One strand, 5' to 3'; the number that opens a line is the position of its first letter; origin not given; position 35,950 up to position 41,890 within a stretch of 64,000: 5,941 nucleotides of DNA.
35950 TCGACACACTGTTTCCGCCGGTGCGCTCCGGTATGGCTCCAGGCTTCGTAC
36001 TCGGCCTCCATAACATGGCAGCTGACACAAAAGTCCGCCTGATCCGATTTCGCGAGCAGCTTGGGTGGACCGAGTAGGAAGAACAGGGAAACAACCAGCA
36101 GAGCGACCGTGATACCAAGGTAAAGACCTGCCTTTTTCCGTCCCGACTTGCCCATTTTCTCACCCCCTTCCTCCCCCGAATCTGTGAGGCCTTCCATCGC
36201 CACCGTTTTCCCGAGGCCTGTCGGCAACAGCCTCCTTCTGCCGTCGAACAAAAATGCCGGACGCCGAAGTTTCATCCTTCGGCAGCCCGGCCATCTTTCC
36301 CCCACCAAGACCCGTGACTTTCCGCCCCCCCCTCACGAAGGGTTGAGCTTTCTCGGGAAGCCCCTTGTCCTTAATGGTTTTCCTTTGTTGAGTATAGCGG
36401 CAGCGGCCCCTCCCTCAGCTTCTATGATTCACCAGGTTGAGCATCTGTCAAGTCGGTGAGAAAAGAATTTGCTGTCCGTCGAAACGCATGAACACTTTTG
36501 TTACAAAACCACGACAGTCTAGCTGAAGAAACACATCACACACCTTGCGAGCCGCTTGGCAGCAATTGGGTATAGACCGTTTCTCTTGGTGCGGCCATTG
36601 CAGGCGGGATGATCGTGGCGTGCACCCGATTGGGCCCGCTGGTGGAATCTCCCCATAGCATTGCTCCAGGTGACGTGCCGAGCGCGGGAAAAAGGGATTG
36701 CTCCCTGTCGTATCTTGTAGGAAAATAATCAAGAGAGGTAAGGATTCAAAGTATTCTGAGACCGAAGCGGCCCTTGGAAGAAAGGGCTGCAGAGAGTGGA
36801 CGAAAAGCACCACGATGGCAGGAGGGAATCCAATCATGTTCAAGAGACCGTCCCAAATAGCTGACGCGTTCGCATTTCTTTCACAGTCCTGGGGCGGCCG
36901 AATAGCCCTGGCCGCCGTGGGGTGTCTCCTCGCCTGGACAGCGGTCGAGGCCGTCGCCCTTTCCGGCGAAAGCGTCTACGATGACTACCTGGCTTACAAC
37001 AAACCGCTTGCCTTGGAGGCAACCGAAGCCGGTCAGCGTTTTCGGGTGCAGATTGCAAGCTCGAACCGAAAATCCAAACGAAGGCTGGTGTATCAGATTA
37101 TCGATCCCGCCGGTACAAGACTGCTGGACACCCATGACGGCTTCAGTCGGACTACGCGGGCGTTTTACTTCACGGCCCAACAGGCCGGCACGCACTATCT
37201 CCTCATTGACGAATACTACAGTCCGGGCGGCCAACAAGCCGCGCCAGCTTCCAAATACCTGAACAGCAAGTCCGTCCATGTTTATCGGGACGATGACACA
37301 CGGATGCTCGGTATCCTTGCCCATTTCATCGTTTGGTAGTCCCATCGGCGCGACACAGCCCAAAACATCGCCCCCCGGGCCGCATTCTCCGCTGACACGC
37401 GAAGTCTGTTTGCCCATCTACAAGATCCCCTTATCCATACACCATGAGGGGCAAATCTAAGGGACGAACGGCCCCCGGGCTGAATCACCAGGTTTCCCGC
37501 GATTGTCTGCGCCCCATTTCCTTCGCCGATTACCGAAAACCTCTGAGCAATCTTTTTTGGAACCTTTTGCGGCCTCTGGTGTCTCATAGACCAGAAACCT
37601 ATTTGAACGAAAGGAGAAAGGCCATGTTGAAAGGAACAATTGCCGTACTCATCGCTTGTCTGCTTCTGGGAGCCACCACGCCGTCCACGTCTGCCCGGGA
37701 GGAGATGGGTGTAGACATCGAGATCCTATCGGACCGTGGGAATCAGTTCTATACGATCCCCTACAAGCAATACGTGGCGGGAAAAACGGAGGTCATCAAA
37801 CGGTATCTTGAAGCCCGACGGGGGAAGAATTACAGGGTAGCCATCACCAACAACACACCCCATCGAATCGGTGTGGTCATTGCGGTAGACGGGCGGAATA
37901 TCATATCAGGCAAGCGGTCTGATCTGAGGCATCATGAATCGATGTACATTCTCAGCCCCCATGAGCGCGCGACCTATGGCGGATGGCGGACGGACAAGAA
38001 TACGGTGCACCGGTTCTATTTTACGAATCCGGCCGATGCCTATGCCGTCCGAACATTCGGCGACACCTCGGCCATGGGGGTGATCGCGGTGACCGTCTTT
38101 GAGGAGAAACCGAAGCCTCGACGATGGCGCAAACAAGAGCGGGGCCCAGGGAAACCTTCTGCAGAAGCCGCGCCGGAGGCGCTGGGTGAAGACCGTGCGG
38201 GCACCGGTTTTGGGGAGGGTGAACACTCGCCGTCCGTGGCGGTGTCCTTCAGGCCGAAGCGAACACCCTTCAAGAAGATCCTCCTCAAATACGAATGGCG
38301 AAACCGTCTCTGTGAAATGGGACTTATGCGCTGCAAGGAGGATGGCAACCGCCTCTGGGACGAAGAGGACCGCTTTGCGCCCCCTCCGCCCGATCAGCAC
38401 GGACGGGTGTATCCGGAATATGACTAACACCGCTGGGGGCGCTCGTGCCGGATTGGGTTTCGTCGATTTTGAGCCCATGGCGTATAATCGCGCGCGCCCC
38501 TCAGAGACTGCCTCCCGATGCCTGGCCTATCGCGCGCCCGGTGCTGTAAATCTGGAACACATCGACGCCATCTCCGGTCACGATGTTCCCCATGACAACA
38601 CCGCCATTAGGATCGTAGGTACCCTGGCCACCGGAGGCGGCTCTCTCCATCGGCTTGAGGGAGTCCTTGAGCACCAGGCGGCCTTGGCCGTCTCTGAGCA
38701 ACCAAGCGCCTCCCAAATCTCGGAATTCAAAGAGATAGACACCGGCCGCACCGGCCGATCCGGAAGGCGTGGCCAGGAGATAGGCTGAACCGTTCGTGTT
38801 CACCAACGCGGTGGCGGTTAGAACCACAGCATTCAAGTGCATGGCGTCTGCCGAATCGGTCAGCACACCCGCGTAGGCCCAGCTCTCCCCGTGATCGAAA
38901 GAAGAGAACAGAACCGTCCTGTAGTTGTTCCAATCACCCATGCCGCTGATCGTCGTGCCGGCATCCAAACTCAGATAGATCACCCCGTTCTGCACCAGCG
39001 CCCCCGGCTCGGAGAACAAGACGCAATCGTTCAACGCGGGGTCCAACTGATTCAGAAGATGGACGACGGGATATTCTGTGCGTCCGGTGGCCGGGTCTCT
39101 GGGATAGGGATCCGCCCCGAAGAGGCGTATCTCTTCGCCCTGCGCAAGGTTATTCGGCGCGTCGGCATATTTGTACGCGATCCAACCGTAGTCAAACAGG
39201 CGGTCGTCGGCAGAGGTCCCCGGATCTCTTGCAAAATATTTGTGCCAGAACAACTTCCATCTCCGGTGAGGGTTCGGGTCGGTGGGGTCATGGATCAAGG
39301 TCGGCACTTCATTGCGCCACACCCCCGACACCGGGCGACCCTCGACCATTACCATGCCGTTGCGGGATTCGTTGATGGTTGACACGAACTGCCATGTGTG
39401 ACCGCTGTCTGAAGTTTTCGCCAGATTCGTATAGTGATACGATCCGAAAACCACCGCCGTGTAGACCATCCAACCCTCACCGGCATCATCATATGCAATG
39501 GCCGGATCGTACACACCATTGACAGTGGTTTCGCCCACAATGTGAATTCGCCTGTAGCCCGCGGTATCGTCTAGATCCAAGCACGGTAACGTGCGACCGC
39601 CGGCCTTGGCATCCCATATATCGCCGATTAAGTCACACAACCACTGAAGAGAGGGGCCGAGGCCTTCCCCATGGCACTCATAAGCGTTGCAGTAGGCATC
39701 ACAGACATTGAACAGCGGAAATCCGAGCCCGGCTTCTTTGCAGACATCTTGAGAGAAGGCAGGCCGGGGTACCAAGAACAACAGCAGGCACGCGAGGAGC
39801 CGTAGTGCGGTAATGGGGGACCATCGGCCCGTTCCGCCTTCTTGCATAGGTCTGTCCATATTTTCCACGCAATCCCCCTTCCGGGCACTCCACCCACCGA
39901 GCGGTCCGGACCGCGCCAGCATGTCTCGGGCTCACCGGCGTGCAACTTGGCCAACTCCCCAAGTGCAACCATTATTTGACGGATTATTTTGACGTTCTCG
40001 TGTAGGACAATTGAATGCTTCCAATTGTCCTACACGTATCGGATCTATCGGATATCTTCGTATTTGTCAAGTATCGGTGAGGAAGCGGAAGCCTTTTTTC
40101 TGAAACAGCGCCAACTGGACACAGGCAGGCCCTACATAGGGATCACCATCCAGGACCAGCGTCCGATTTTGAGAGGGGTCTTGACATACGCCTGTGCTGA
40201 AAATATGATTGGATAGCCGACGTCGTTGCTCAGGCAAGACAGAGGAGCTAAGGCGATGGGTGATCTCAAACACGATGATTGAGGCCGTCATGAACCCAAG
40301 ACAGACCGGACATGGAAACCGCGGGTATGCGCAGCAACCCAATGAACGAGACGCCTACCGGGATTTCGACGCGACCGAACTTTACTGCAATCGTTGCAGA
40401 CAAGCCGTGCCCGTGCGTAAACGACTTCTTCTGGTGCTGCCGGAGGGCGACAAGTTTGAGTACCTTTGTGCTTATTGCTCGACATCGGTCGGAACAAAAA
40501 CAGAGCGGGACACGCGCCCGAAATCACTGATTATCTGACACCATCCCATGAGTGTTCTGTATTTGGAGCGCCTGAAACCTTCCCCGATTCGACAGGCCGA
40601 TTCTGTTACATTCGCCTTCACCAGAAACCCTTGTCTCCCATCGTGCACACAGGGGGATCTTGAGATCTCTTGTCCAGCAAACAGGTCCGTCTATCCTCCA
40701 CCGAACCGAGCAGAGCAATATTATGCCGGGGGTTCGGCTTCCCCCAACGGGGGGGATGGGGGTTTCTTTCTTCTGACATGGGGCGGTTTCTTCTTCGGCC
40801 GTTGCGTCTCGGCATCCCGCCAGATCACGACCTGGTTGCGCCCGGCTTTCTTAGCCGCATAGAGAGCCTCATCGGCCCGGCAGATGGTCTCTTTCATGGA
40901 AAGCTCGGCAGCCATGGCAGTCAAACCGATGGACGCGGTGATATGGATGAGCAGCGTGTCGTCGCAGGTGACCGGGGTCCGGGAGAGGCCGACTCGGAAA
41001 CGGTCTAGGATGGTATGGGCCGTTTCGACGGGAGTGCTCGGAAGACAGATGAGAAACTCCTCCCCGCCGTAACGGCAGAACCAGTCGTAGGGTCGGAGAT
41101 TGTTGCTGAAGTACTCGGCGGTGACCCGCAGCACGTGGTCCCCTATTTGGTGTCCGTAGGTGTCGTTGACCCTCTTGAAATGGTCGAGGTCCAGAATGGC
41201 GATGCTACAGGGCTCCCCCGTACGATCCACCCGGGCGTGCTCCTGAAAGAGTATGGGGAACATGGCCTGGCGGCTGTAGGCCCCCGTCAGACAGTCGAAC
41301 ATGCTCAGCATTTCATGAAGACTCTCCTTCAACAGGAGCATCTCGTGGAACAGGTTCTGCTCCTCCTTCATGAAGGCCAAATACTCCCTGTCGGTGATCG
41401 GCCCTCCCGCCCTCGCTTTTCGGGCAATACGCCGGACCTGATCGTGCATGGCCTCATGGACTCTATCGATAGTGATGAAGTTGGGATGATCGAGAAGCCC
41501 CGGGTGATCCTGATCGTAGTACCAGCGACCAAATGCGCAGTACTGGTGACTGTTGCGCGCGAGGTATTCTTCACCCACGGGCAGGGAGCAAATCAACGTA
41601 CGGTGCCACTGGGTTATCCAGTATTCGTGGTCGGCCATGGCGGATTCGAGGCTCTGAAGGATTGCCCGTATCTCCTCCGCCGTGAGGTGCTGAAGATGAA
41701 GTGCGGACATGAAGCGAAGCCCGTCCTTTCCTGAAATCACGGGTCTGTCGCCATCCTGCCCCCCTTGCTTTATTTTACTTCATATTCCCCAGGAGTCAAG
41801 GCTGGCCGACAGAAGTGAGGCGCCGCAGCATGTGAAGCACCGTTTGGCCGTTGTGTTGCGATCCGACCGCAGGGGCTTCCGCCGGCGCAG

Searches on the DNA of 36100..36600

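Call 8: search_rna_families(source=window, start=36100, end=36600, threshold=evalue, max_evalue=10, show_alignments=3)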
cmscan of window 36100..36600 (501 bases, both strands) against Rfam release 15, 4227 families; matches with E-value up to 10: 7.
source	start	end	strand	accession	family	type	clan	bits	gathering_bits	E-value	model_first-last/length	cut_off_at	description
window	36277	36357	-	RF03167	c-di-GMP-I-GGC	Cis-reg; riboswitch;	CL00126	60.1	59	8.6e-14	1-80/80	no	c-di-GMP-I-GGC riboswitch aptamer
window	36282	36494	-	RF02134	HTT-AS1_1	Gene; lncRNA;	-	24.6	200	0.049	1-230/230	no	HTT antisense RNA 1 conserved region 1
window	36326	36438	+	RF02130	GNAS-AS1_4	Gene; lncRNA;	-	16.2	50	8.5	1-122/122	no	GNAS antisense RNA 1 conserved region 4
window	36181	36236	+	RF01519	CC0196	Gene; sRNA;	-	16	35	0.43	1-58/58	no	Caulobacter sRNA CC0196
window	36244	36302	-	RF03280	mir-7583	Gene; miRNA;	-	15.9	48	3.9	1-58/58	no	mir-7583 microRNA precursor family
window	36461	36520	-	RF01502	Fungi_SRP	Gene;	CL00003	11.6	65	1.8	1-293/293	no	Fungal signal recognition particle RNA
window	36152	36207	-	RF01276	sR53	Gene; snRNA; snoRNA; CD-box;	-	11.4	49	4.2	1-60/60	no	Small nucleolar RNA sR53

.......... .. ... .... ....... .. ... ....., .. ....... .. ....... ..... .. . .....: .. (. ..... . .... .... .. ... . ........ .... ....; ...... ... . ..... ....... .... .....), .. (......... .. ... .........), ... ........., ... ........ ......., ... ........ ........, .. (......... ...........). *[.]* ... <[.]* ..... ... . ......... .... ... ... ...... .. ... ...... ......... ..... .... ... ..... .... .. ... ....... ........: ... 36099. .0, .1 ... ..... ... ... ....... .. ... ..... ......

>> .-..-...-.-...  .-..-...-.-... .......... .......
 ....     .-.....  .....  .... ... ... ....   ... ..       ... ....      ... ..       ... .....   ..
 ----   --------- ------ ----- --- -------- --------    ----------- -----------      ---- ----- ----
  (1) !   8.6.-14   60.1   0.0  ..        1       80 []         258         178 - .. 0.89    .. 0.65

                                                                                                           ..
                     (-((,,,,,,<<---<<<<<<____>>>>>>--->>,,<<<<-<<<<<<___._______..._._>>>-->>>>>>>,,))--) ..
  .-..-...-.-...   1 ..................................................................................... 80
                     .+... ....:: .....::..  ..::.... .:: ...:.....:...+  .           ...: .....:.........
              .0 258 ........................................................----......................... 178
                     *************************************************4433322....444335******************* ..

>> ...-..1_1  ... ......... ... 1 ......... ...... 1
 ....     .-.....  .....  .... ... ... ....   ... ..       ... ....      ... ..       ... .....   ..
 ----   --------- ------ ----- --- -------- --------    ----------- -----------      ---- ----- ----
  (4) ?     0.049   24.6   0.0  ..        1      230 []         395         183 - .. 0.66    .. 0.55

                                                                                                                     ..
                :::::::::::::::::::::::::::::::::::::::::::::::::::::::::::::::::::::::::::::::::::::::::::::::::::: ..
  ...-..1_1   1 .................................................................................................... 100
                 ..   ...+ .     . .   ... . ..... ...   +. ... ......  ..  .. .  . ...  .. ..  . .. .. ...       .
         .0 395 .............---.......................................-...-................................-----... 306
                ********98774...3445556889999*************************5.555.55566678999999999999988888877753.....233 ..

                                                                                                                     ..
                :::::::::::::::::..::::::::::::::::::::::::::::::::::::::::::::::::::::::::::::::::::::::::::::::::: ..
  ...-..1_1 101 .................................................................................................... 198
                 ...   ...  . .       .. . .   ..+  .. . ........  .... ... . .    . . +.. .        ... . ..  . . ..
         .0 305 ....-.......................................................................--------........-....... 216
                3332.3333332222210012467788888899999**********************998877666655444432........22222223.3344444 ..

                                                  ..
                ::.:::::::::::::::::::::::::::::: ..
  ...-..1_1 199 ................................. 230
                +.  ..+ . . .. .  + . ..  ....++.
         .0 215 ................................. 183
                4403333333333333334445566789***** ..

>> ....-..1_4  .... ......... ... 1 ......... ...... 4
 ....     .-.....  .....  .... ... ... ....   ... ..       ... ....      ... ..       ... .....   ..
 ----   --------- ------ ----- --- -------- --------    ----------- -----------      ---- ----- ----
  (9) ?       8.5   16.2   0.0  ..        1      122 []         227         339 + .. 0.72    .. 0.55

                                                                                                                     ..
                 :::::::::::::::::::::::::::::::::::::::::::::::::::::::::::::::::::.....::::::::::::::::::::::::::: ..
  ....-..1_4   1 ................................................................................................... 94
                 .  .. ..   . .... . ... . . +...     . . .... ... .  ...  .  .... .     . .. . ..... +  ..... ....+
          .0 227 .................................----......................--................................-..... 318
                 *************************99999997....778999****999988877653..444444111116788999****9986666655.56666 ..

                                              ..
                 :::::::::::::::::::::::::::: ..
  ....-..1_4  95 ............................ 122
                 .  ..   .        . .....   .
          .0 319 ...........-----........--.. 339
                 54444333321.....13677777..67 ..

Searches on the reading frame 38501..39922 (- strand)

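Call 33: search_protein_families(library=pfam, proteins=[window:38501-39922:-])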
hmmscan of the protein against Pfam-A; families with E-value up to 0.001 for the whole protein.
window:38501-39922:- (473 aa): 1 family
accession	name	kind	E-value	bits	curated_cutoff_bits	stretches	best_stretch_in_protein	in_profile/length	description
PF13810.12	DUF4185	-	0.00022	21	39.5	0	311-396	102-190/309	Domain of unknown function (DUF4185)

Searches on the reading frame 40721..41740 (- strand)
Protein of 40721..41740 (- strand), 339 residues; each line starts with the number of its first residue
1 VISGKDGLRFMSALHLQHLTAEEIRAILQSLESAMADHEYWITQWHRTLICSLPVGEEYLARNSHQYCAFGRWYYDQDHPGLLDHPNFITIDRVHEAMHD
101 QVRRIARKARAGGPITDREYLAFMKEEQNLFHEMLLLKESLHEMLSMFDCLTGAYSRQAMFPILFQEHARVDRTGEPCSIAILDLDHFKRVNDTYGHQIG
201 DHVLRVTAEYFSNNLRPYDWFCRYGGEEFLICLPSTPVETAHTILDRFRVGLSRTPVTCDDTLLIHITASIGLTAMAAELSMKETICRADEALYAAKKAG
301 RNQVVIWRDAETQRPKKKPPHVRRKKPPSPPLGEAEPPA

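Call 33: search_protein_families(library=pfam, proteins=[window:40721-41740:-])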
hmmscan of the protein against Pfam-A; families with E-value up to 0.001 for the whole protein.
window:40721-41740:- (339 aa): 2 families
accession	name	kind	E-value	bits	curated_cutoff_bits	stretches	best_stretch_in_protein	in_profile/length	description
PF00990.26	GGDEF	-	4e-39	134.4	23.8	1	147-303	2-161/161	Diguanylate cyclase, GGDEF domain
PF13682.11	CZB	-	4.4e-08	33.8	29.4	1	62-105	24-63/64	Chemoreceptor zinc-binding domain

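Call 74: search_protein_families(library=ncbifam, proteins=[window:40721-41740:-], max_evalue=0.00001)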
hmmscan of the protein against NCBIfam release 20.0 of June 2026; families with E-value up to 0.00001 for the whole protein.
window:40721-41740:- (339 aa): 20 families
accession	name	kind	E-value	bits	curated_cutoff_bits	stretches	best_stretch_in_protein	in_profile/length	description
NF007380.0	PRK09894.1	equivalog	3.7e-80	269.4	256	1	21-311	5-291/296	diguanylate cyclase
NF038266.1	diguan_SiaD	equivalog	1.2e-48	165.8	290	1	133-304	81-252/252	biofilm regulation diguanylate cyclase SiaD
TIGR00254.1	GGDEF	domain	3e-46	157.2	37.4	1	143-306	2-166/168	diguanylate cyclase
NF007135.0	PRK09581.1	equivalog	1.5e-42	146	474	1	137-306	281-454/457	PleD family two-component system response regulator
NF047654.1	DiguCycDgcRLepto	equivalog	2.9e-37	128.2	500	1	137-305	125-294/295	diguanylate cyclase DgcR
NF041606.1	dguan_cyc_DgcA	equivalog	4.5e-36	124.5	370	1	148-306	180-338/340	diguanylate cyclase DgcA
NF011955.1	PRK15426.1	equivalog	1.7e-32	112.3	408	1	131-306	384-560/564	cellulose biosynthesis regulator diguanylate cyclase DgcQ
NF007599.0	PRK10245.1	equivalog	3.3e-28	98.2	402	1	143-304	207-367/371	diguanylate cyclase AdrA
NF051473.1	DigCycDgcsShew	equivalog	3.9e-28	98.7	400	1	146-304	135-288/291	diguanylate cyclase DgcS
NF007298.0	PRK09776.1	equivalog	2.7e-26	91.8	1135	1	147-313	685-851/1111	diguanylate cyclase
NF007423.1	PRK09966.1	equivalog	2.9e-25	89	325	1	145-297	238-390/390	diguanylate cyclase DgcN/YfiN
NF040885.1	diguan_DgcJ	equivalog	1.3e-23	83.6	500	1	148-302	343-491/493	diguanylate cyclase DgcJ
NF045675.1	PhdiestaseDibA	equivalog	4.4e-22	78.2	980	1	131-315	186-372/623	phosphodiesterase DibA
NF007474.0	PRK10060.1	equivalog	2.4e-20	72.3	782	1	144-310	235-398/663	cyclic di-GMP phosphodiesterase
NF050064.1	BlResRespRegCbrR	equivalog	4.7e-20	71.9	600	1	141-304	249-411/415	bile resistance response regulator CbrR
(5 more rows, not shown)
